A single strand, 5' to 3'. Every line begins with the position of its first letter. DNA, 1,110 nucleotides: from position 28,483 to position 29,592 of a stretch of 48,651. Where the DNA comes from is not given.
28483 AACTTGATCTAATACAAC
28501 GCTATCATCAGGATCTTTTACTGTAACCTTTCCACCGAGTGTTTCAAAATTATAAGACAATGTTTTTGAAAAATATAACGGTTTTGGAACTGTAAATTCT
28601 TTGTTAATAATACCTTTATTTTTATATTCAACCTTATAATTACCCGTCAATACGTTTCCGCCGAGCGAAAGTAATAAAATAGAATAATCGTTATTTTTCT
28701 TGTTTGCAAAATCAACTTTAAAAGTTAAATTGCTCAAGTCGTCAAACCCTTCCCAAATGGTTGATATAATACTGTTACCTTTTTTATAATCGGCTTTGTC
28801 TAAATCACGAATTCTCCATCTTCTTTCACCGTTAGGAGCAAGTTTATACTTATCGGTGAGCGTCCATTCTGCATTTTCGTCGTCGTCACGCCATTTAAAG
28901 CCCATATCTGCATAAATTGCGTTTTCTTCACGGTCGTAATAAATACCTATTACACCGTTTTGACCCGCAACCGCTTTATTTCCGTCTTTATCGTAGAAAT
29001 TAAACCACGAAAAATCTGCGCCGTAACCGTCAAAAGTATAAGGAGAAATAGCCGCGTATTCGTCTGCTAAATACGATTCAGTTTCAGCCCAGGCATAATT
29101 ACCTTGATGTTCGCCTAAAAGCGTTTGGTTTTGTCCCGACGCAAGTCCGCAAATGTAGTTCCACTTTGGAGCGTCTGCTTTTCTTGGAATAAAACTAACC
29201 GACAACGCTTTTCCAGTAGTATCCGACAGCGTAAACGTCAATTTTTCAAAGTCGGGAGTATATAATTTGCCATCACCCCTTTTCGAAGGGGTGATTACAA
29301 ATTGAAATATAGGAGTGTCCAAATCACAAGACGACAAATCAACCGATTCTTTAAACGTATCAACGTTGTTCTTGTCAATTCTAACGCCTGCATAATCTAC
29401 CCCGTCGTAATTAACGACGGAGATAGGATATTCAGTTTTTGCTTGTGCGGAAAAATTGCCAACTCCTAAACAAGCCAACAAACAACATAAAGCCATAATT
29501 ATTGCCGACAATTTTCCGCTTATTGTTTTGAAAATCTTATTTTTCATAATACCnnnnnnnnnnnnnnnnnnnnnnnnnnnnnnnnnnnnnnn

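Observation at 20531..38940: Unclassified ~270-350 aa module repeated eight times across four giant surface proteins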

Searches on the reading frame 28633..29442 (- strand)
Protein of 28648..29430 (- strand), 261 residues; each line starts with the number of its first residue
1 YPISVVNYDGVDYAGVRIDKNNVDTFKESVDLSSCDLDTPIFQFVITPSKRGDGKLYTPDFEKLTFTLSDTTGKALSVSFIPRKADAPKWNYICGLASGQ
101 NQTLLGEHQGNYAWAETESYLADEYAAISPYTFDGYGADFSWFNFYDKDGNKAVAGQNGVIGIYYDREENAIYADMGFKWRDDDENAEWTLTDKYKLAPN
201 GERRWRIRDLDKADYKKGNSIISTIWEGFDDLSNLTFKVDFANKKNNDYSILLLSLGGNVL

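Call 7: search_protein_families(library=pfam, proteins=[window:28648-29430:-], max_evalue=10)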
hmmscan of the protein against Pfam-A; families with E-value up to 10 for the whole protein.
window:28648-29430:- (261 aa): 0 families

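Call 43: predict_structure(alignment_id=A2)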
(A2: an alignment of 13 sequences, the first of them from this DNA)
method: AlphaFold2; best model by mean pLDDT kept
length: 270 residues; sequences in the alignment: 13
mean_pLDDT: 61.4   pTM: 0.73
mean pLDDT of the five models: 61.4, 60.6, 60.0, 58.5, 55.9
residues with pLDDT >= 90: 8; 70-90: 95; 50-70: 78; < 50: 89
segments of 3 or more residues with pLDDT < 50: 1-6, 56-60, 92-98, 109-128, 138-155, 157-161, 185-196, 267-270
pLDDT, mean of each block of 10 residues (from residue 1): 43 59 68 87 87 51 65 83 65 49 51 33 38 51 46 43 75 80 48 52 77 63 52 80 71 77 63
secondary structure, 60 per line:
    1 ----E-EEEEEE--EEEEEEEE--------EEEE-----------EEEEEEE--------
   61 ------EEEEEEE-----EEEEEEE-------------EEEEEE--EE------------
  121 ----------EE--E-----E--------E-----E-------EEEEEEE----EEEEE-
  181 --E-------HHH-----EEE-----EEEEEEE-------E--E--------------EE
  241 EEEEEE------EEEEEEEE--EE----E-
elements in order: E7-12 E15-22 E31-34 E46-52 E67-73 E79-85 E99-104 E164-170 E175-179 E199-201 E207-213 E239-246 E253-260

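Call 45: search_protein_representatives(alignment_id=A2)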
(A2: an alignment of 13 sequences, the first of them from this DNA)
Query: 13 sequences, 294 profile positions. Proteins with E-value up to 0.001 (for the whole library): 16; up to 1e-10: 8; up to 1e-30: 5. The best 16 are listed.
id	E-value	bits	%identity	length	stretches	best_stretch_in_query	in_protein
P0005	4.1e-195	663.3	-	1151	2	3-292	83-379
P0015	1.8e-170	582.4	-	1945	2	3-292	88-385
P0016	2.6e-58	214.3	-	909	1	4-292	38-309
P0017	2.0e-46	175.2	-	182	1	1-193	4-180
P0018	3.4e-41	158.1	-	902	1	11-289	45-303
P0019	1.1e-16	77.6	-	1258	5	30-290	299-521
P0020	3.5e-15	72.7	-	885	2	17-289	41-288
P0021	5.0e-15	72.2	-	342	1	16-288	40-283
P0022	1.6e-10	57.4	-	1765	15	61-114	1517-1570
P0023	2.7e-10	56.6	-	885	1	12-290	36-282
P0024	2.3e-09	53.6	-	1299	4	182-292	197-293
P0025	1.8e-08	50.7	-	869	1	17-263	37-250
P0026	4.4e-08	49.4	-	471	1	19-265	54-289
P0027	6.1e-08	48.9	-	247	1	13-208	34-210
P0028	6.7e-04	35.7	-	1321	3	20-129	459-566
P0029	8.3e-04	35.4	-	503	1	176-268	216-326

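Call 47: fold_search(model_id=the predicted structure, library=pdb)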
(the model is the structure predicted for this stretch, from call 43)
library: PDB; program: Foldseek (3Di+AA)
matches with E <= 10: 832; with E <= 0.001: 0
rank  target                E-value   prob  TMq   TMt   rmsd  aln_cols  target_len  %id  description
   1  7e5u_C                1.4e-01  0.04  0.14  0.12  20.4       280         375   12  Crystal structure of Phm7 (released 2021-06-30)
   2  7une_U                1.6e-01  0.11  0.15  0.11  12.9       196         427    6  The V1 region of bovine V-ATPase in complex with human mEAK7 (focused refinement) (released 2022-06-15)
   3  7dmo_B                1.8e-01  0.11  0.17  0.13  16.5       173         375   17  Crystal structures of two pericyclases catalyzing [4+2] cycloadditions (released 2021-10-06)
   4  3gne_A                2.1e-01  0.21  0.29  0.32  10.8       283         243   10  Crystal structure of alginate lyase vAL-1 from Chlorella virus (released 2009-10-20)
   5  6qfy_B                2.1e-01  0.13  0.26  0.25  13.2       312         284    9  CRYSTAL STRUCTURE OF PORCINE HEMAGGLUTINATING ENCEPHALOMYELITIS VIRUS SPIKE PROTEIN LECTIN DOMAIN (released 2019-02-06)
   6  9dbe_A                2.4e-01  0.18  0.28  0.30  11.9       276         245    7  Molecular basis of pathogenicity of the recently emerged FCoV-23 coronavirus. FCoV-23 S long domain 0 in swung-out con (released 2025-07-09)
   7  7sn4_W                2.5e-01  0.02  0.09  0.05  27.8       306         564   10  Cryo-EM structure of the enterohemorrhagic E. coli O157:H7 flagellar filament (released 2022-03-16)
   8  4lw5_C                3.0e-01  0.03  0.13  0.15  19.4       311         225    9  Crystal structure of all-trans green fluorescent protein (released 2014-02-05)
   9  3a0n                  3.1e-01  0.13  0.27  0.29  12.8       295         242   11  Crystal structure of D-glucuronic acid-bound alginate lyase vAL-1 from Chlorella virus (released 2009-10-20)
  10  8c1x_A                3.3e-01  0.04  0.14  0.16  21.1       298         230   11  sfGFP C148 F206 mutant (released 2024-01-10)
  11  6qfy_A                3.5e-01  0.11  0.27  0.26  12.9       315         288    8  CRYSTAL STRUCTURE OF PORCINE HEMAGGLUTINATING ENCEPHALOMYELITIS VIRUS SPIKE PROTEIN LECTIN DOMAIN (released 2019-02-06)
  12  7e5v_C                3.7e-01  0.06  0.14  0.11  16.6       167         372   12  Crystal structure of Phm7 in complex with inhibitor (released 2021-06-30)
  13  2gw4_B                4.1e-01  0.07  0.12  0.19  14.6       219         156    6  Crystal structure of stony coral fluorescent protein Kaede, red form (released 2007-05-08)
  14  2btj_A                4.6e-01  0.06  0.14  0.20  15.1       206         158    7  Fluorescent Protein EosFP - red form (released 2005-06-23)
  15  4jfg_B                4.9e-01  0.03  0.14  0.16  20.0       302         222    9  Crystal structure of sfGFP-66-HqAla (released 2013-10-02)
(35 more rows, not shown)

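Call 58: find_homologous_proteins(query=A3, max_evalue=0.01)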
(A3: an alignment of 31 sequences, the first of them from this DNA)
Query A3 (31 sequences) (270 aa, profile of the alignment): 1 proteins with E <= 0.01 among 5976 candidates.
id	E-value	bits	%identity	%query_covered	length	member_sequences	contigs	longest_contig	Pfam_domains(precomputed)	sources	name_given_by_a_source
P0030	2.0e-22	98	76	44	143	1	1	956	-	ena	-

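Call 62: search_protein_families(library=pfam, proteins=[P0016, P0018, P0019, P0020, P0023, P0024, P0025, P0026, P0028, P0029], max_evalue=0.001)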
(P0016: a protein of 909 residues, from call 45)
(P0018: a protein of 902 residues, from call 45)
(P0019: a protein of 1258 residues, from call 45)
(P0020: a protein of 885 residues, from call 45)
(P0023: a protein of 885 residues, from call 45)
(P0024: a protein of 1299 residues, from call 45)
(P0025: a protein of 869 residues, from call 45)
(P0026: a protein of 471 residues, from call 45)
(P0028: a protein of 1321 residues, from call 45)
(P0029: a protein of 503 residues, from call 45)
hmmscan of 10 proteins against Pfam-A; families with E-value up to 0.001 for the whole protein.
P0016 (909 aa): 1 family
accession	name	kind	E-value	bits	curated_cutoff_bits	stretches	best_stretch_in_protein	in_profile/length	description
PF19077.6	Big_13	-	0.00093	20.1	27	0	826-866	61-100/102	Bacterial Ig-like domain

P0018 (902 aa): 1 family
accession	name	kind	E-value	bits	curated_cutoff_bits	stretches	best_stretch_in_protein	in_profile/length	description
PF18887.5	MBG_3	-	9.1e-05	22.9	25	0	362-393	35-66/72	MBG domain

P0019 (1258 aa): 1 family
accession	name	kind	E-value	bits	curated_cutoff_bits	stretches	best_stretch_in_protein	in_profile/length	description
PF09479.16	Flg_new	-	1.4e-21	76.8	27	3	1215-1254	1-39/65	Listeria-Bacteroides repeat domain (List_Bact_rpt)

P0020 (885 aa): 1 family
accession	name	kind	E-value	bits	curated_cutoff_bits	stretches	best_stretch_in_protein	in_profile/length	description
PF16403.11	Bact_surface_Ig-like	-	1.2e-05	25.7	27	0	820-848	43-71/71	Bacterial surface protein, Ig-like domain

P0023 (885 aa): 2 families
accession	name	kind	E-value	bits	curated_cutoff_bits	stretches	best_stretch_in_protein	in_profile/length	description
PF16403.11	Bact_surface_Ig-like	-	0.00035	21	27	0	815-845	40-70/71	Bacterial surface protein, Ig-like domain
PF01105.29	EMP24_GP25L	-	0.00091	19.8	25.9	0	420-490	36-111/182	emp24/gp25L/p24 family/GOLD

P0024 (1299 aa): 1 family
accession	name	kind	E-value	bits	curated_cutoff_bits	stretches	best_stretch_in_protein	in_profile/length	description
PF09479.16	Flg_new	-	1e-43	147.7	27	4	1128-1189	1-65/65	Listeria-Bacteroides repeat domain (List_Bact_rpt)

P0025 (869 aa): 0 families

P0026 (471 aa): 1 family
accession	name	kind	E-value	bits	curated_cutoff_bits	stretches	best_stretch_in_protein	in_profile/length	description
PF09479.16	Flg_new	-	7.7e-11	42.4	27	1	338-403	1-65/65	Listeria-Bacteroides repeat domain (List_Bact_rpt)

P0028 (1321 aa): 0 families

P0029 (503 aa): 1 family
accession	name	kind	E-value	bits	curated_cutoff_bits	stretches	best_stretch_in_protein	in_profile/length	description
PF09479.16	Flg_new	-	5.2e-08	33.3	27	1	374-434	1-65/65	Listeria-Bacteroides repeat domain (List_Bact_rpt)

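Call 63: find_encoding_contigs(protein=P0028, flank=10000, max_places=2)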
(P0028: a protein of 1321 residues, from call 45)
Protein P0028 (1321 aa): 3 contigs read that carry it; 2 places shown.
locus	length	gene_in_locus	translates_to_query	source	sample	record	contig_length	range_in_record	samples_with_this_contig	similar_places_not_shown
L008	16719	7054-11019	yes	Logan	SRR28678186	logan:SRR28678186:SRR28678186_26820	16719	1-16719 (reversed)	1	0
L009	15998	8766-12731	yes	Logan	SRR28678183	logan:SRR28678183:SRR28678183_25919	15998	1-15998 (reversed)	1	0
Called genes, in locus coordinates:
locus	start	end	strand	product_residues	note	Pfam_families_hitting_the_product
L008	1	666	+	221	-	?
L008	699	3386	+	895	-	PF16403:Bact_surface_Ig-like (faint), PF15418:DUF4625 (faint)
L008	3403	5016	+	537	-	PF01547:SBP_bac_1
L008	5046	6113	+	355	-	PF00528:BPD_transp_1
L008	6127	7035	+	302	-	PF00528:BPD_transp_1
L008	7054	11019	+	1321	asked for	-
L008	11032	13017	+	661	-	PF16126:DUF4838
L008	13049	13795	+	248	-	-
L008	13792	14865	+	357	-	PF01408:GFO_IDH_MocA, PF22685:Gal80p_C-like (weak), PF22725:GFO_IDH_MocA_C3, PF02894:GFO_IDH_MocA_C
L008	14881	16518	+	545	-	PF02368:Big_2 (weak), PF17996:CE2_N (weak), PF00657:Lipase_GDSL, PF13472:Lipase_GDSL_2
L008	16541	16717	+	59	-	?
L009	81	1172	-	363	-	PF00532:Peripla_BP_1, PF13407:Peripla_BP_4 (weak), PF13377:Peripla_BP_3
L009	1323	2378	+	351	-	-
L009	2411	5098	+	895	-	PF16403:Bact_surface_Ig-like (faint), PF15418:DUF4625 (faint)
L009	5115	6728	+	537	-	PF01547:SBP_bac_1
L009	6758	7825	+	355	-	PF00528:BPD_transp_1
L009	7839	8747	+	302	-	PF00528:BPD_transp_1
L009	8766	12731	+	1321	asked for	-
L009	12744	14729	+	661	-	PF16126:DUF4838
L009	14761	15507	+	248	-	-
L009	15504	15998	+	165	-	?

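Call 64: find_encoding_contigs(protein=P0020, flank=10000, max_places=2)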
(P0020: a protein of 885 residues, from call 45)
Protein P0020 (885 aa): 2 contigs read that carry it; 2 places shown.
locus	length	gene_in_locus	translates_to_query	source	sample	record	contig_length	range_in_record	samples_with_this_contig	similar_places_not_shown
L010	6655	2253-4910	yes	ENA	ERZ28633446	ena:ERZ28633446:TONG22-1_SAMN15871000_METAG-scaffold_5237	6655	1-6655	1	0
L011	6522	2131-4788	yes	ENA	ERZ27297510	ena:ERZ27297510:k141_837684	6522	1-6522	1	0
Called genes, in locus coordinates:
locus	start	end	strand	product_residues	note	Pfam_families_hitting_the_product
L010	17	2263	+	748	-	PF09479:Flg_new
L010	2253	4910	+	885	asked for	-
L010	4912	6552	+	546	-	-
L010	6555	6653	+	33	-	?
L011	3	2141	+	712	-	?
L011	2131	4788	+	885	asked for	-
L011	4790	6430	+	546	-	-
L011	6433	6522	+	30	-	?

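Call 65: find_encoding_contigs(protein=P0019, flank=10000, max_places=2)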
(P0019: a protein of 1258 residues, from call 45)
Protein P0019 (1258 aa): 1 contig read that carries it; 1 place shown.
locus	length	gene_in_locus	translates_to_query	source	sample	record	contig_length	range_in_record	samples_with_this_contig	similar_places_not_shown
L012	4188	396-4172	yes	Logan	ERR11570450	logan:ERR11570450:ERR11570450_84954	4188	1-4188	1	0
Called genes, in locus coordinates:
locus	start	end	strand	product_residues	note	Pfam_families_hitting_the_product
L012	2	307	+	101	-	?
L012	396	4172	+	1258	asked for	PF09479:Flg_new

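Call 66: find_encoding_contigs(protein=P0026, flank=10000, max_places=2)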
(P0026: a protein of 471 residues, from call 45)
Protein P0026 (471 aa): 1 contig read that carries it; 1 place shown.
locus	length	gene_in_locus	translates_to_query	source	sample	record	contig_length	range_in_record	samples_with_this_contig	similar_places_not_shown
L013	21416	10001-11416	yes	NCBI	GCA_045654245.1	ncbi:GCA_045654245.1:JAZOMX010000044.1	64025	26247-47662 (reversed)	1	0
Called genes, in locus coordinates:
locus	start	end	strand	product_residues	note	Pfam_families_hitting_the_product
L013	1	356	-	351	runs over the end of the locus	PF01381:HTH_3, PF12844:HTH_19, PF13443:HTH_26 (weak), PF13560:HTH_31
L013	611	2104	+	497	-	PF01554:MatE (faint), PF01943:Polysacc_synt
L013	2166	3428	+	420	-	PF02403:Seryl_tRNA_N, PF00587:tRNA-synt_2b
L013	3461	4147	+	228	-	-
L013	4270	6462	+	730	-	PF07228:SpoIIE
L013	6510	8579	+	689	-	-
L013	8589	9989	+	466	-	PF09479:Flg_new (weak)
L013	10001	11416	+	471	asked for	PF09479:Flg_new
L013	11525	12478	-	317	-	PF00370:FGGY_N (weak), PF00480:ROK, PF01869:BcrAD_BadFG (faint)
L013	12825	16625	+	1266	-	PF18998:Flg_new_2 (faint), PF09479:Flg_new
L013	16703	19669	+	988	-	-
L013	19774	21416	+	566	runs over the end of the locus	-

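Call 69: predict_structure(alignment_id=A4)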
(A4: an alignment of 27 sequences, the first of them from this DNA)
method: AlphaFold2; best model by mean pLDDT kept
length: 270 residues; sequences in the alignment: 27
mean_pLDDT: 88.0   pTM: 0.89
mean pLDDT of the five models: 88.0, 87.8, 87.6, 86.9, 87.0
residues with pLDDT >= 90: 180; 70-90: 59; 50-70: 21; < 50: 10
segments of 3 or more residues with pLDDT < 50: 191-196
pLDDT, mean of each block of 10 residues (from residue 1): 78 91 96 94 97 93 97 97 91 87 96 62 82 91 79 90 95 94 64 59 94 93 88 95 98 97 78
secondary structure, 60 per line:
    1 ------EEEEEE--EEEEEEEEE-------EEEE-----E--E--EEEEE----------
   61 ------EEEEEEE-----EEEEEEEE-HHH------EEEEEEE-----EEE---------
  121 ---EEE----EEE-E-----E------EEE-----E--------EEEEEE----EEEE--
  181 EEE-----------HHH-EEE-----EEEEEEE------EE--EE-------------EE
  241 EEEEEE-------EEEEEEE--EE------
elements in order: E7-12 E15-23 E31-34 E46-50 E67-73 E79-86 E97-103 E109-111 E124-126 E131-133 E148-150 E165-170 E175-178 E181-183 E199-201 E207-213 E239-246 E254-260

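Call 71: fold_search(model_id=the predicted structure, library=pdb)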
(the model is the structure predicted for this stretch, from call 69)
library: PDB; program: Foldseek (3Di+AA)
matches with E <= 10: 1446; with E <= 0.001: 0
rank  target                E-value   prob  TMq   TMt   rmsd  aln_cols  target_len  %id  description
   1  8bxp_A                4.4e-02  0.07  0.12  0.14  20.1       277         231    8  SfGFP C148 F206 mutant (released 2023-12-20)
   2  4w6j_B                7.6e-02  0.06  0.12  0.14  20.2       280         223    8  Crystal Structure of Full-Length Split GFP Mutant D117C Disulfide Dimer, P 31 2 1 Space Group (released 2015-02-18)
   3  3cgl_E                8.0e-02  0.08  0.12  0.15  18.4       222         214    9  Crystal Structure and Raman Studies of dsFP483, a Cyan Fluorescent Protein from Discosoma striata (released 2008-07-01)
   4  7pd0_A                9.4e-02  0.06  0.12  0.14  20.4       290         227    8  Functional and structural characterization of redox sensitive superfolder green fluorescent protein and variants (released 2022-02-16)
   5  4gob_B                9.9e-02  0.07  0.12  0.14  19.0       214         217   10  Low pH Crystal Structure of a reconstructed Kaede-type Red Fluorescent Protein, Least Evolved Ancestor (LEA) (released 2013-07-31)
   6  7a7o                  1.0e-01  0.08  0.14  0.15  20.0       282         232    8  rsGreen0.7-K206A in the green-on state (released 2021-02-17)
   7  4gob_D                1.0e-01  0.06  0.12  0.14  18.8       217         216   11  Low pH Crystal Structure of a reconstructed Kaede-type Red Fluorescent Protein, Least Evolved Ancestor (LEA) (released 2013-07-31)
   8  7cn4_A                1.1e-01  0.06  0.17  0.06  18.3       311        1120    9  Cryo-EM structure of bat RaTG13 spike glycoprotein (released 2021-03-03)
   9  7w94_B                1.2e-01  0.30  0.31  0.10  15.8       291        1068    7  Transition state of SARS-CoV-2 Delta variant spike protein (released 2022-01-12)
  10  5jzl_A                1.2e-01  0.05  0.12  0.14  20.7       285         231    8  The Structure of Monomeric Ultra Stable Green Fluorescent Protein (released 2017-12-06)
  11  7u0q_B                1.2e-01  0.02  0.11  0.05  21.1       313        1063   12  SARS-Cov2 S protein structure in complex with neutralizing monoclonal antibody 002-02 (released 2023-03-01)
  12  6y41_I                1.4e-01  0.13  0.18  0.21  14.3       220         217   10  Fibrinogen-like globe domain of human ANGPTL2 (released 2020-03-04)
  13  8u21                  1.4e-01  0.07  0.12  0.15  15.5       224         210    8  A Highly Stable Variant of Corynactis Californica Green Fluorescent Protein, ccGFP E6 (released 2024-01-31)
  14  8c1x_A                1.4e-01  0.06  0.13  0.15  19.9       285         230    8  sfGFP C148 F206 mutant (released 2024-01-10)
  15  6dej_A                1.4e-01  0.06  0.12  0.14  19.6       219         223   11  The structure of HcRed7, a brighter and red-shifted HcRed variant (released 2018-05-23)
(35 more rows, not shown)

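Call 75: find_related_loci(query=A5, collection=genome_contigs, flank=10000)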
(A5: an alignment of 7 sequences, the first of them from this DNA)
Query A5 (270 aa) in genome_contigs; peptide patterns used: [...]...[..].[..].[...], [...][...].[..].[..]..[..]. (x = any residue, [..] = any of these).
59 stretches matched a pattern; 4 encode a relative of the query (tblastn E <= 1e-3); 4 distinct loci.
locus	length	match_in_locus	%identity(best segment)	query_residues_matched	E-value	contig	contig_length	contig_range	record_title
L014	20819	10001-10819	76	1-269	3e-142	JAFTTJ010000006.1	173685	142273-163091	MAG: Clostridia bacterium isolate RGIG4132 Roe_deer_Colon-1__c611, whole genome shotgun sequence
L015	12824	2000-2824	71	1-269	6e-134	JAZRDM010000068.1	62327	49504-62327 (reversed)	MAG: Candidatus Scatosoma sp. isolate T1900045506_YK20190200.MAGScoT_cleanbin_000022 SGB_7533_k141_762662, whole genome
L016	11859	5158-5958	57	8-269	8e-101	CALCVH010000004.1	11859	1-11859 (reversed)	MAG TPA_asm: uncultured Firmicutes bacterium isolate SRR873599_bin.187_CONCOCT_v1.1_MAG genome assembly, contig: ERZ1756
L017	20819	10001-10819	49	5-269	7e-77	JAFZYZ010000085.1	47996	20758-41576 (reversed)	MAG: Clostridia bacterium isolate RGIG8226 Water_buffalos_Rumen-5__c1569841, whole genome shotgun sequence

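Call 76: fold_search(model_id=the predicted structure, library=viral)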
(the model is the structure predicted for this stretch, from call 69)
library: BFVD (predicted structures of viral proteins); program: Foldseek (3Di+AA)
matches with E <= 10: 666; with E <= 0.001: 0
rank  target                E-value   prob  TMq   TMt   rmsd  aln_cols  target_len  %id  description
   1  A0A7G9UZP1            3.5e-03  0.96  0.31  0.17   8.0       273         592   11  Glycoside hydrolase [Streptomyces phage TieDye]
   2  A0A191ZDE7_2          1.2e-02  0.96  0.33  0.14   9.9       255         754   10  (no name in the UniProt tables at hand)
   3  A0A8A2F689            1.3e-02  0.44  0.26  0.19  16.5       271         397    8  S protein (Fragment) [Transmissible gastroenteritis virus]
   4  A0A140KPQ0            1.4e-02  0.35  0.21  0.11  11.5       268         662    7  Putative viral coat protein [Little cherry virus 1]
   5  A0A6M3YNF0            1.8e-02  0.91  0.36  0.11   8.6       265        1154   12  PKD/Chitinase domain-containing protein [Alteromonas phage vB_AcoS-R7M]
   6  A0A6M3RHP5            2.1e-02  0.33  0.21  0.10  15.0       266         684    9  CPm [Malus domestica virus A]
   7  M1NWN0                3.0e-02  0.57  0.24  0.13   9.0       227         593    8  Minor coat protein [Cordyline virus 4]
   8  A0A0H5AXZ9            3.2e-02  0.85  0.32  0.11   8.6       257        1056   11  Putative SGNH hydrolase-type esterase domain protein [Pseudomonas phage KPP21]
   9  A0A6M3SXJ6            3.7e-02  0.54  0.28  0.30  10.1       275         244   10  (no name in the UniProt tables at hand)
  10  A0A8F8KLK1            5.7e-02  0.15  0.14  0.16  14.6       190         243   13  Uncharacterized protein [Clandestinovirus]
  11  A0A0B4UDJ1            5.7e-02  0.12  0.16  0.06  20.4       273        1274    7  Minor capsid protein [Thaumetopoea pityocampa cypovirus 5]
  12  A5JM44                7.0e-02  0.57  0.29  0.37  12.2       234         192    8  p22 protein [Cucurbit yellow stunting disorder virus]
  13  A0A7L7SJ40            8.3e-02  0.33  0.28  0.27  11.3       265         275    9  Uncharacterized protein [Gordonia phage MichaelScott]
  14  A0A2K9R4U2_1          8.3e-02  0.08  0.16  0.07  20.0       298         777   13  (no name in the UniProt tables at hand)
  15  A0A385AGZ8            8.7e-02  0.38  0.28  0.15   9.1       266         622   10  Uncharacterized protein [Methanobacterium virus Drs3]
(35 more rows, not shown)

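Call 79: search_solved_structures(query=A4, max_evalue=10)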
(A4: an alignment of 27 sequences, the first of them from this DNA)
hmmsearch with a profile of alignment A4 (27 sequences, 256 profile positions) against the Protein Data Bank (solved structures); distinct sequences matched with E-value up to 10: 2.
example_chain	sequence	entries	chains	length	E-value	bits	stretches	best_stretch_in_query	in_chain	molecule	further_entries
7uw9_O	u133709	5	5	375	1.3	12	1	158-205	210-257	V-type proton ATPase subunit C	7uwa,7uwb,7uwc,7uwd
8s0m_U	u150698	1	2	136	1.9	11.4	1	106-178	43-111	Nanobody A01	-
